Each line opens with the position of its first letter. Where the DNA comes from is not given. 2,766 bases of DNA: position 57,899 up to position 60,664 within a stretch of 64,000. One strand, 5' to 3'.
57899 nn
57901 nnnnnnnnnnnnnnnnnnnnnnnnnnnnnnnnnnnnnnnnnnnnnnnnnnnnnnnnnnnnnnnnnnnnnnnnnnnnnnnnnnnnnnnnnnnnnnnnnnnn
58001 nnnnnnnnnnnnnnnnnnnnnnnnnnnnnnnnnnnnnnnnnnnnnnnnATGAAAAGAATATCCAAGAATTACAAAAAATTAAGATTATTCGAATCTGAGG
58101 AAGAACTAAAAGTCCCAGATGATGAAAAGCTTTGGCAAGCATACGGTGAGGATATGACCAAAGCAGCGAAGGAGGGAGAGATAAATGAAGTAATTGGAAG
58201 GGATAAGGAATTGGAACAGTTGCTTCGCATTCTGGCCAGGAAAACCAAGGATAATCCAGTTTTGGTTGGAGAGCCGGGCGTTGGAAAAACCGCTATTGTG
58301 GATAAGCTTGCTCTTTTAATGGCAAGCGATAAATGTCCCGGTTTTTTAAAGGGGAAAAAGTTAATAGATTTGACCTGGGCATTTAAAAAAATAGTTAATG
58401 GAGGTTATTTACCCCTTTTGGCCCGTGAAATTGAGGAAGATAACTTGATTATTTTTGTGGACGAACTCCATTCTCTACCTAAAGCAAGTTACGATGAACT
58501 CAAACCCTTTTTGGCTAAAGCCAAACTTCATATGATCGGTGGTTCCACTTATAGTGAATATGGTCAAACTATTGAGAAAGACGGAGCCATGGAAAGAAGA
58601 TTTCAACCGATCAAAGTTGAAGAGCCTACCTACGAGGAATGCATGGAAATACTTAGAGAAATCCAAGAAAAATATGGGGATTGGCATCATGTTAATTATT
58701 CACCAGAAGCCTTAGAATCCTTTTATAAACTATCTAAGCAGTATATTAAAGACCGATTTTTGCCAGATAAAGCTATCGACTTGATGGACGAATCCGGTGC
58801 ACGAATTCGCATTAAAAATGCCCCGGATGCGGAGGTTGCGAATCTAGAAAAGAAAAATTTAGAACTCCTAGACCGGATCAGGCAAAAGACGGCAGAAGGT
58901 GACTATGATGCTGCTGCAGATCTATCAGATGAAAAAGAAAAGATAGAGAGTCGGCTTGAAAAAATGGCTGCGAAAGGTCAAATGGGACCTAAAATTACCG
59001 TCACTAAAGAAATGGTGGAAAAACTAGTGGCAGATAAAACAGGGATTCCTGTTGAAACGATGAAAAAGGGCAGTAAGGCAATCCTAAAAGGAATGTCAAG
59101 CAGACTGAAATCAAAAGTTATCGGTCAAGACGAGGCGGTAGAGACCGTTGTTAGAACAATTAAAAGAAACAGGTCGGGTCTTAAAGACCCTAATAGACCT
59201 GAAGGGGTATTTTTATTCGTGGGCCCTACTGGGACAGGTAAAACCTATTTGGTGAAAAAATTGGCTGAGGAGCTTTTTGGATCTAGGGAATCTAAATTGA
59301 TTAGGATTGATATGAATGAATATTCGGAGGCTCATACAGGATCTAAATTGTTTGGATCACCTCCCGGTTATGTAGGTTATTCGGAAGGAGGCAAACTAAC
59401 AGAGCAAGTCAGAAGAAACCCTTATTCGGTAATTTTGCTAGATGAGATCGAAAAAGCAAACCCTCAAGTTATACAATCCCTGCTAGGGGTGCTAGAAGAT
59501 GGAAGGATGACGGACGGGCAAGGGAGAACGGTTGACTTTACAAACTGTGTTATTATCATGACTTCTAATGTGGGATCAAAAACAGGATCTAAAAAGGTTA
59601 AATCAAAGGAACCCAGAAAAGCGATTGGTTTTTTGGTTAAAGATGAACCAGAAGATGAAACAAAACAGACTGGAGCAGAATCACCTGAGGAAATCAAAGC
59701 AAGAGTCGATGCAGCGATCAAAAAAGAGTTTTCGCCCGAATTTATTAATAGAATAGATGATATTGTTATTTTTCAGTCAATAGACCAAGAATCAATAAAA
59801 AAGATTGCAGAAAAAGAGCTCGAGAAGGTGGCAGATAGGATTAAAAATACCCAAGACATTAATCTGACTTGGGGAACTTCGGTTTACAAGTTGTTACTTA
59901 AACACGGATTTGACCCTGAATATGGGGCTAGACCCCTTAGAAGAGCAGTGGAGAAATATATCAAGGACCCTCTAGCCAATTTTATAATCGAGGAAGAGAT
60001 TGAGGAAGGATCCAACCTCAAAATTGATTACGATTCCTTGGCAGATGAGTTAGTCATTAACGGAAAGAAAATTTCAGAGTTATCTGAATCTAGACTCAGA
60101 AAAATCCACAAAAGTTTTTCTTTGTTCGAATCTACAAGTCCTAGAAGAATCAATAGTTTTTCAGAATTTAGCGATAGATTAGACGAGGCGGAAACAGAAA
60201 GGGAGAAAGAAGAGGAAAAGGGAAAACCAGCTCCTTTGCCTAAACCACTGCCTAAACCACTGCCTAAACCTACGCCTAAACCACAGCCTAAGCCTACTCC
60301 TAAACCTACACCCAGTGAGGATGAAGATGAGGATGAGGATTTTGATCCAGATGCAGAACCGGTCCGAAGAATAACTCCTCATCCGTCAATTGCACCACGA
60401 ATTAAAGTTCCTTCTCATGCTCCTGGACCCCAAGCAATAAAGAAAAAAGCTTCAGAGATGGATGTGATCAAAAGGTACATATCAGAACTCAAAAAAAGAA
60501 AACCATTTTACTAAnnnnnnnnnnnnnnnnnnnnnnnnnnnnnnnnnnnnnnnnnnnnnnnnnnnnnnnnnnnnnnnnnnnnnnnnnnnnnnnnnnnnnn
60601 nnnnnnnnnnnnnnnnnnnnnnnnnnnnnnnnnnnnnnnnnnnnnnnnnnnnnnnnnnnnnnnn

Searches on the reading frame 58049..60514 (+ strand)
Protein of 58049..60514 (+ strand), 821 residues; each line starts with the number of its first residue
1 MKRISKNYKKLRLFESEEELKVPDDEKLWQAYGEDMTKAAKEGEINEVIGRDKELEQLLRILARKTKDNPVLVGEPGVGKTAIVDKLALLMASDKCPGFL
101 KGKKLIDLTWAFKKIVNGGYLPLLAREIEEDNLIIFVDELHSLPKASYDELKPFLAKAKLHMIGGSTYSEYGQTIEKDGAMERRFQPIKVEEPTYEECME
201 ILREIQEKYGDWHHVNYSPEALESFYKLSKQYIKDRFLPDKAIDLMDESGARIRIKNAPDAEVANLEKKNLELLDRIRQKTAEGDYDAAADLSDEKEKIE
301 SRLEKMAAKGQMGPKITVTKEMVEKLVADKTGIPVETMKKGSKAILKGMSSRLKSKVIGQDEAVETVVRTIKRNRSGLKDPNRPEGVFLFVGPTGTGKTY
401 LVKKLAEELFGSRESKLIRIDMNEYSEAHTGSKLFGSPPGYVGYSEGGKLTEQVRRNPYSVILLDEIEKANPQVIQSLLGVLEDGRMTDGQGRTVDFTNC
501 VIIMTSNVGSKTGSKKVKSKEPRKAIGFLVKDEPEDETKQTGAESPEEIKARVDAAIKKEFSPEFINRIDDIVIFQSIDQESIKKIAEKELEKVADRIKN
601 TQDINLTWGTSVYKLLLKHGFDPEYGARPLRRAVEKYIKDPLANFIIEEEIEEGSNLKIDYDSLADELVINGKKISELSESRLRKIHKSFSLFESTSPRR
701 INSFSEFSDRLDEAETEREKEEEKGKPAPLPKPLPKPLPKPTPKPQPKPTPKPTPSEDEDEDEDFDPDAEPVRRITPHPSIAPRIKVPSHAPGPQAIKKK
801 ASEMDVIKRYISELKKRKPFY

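Call 4: search_protein_families(library=pfam, proteins=[window:58049-60514:+], max_evalue=0.01)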
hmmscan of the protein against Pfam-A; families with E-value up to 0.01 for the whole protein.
window:58049-60514:+ (821 aa): 43 families (the best 25 are shown)
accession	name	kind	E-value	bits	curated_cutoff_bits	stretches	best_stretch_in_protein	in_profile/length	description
PF07724.20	AAA_2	-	7.9e-59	198.8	27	1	383-572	1-166/166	AAA domain (Cdc48 subfamily)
PF17871.7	AAA_lid_9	-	3.1e-25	88.6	22.8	1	195-294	2-102/104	AAA lid domain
PF10431.15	ClpB_D2-small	-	6.7e-23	81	21.9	1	579-659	2-81/81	C-terminal, D2-small domain, of ClpB protein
PF07728.20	AAA_5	-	4.1e-18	66.2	22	1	388-514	2-128/139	AAA domain (dynein-related subfamily)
PF00004.35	AAA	-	4.4e-15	56.7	21.2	2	389-507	2-109/131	ATPase family associated with various cellular activities (AAA)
PF13191.12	AAA_16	-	1.3e-13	52.2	32.6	1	48-89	2-46/167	AAA ATPase domain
PF00158.32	Sigma54_activat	-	9.6e-13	48.6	20.2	1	386-507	23-142/168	Sigma-54 interaction domain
PF20030.5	bpMoxR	-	1.2e-09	38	27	1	388-505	34-143/205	MoxR domain in the MoxR-vWA-beta-propeller ternary systems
PF13401.12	AAA_22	-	1.8e-09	38.4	27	1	385-427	5-46/130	AAA domain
PF12775.13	AAA_7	-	7.6e-08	32.5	25.8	1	388-429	36-76/181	P-loop containing dynein motor region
PF04851.21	ResIII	-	2.4e-07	31.2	22.5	1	360-414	8-52/164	Type III restriction enzyme, res subunit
PF01637.24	ATPase_2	-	5.4e-07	30.1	33.2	0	51-88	4-41/225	ATPase domain predominantly from Archaea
PF05729.18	NACHT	-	8.8e-07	29.3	26.7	1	71-98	4-31/167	NACHT domain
PF13173.12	AAA_14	-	2.1e-06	28.2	27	1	387-470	4-74/129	AAA domain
PF20720.3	nSTAND3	-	2.2e-06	27.9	27.2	0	69-96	19-46/155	Novel STAND NTPase 3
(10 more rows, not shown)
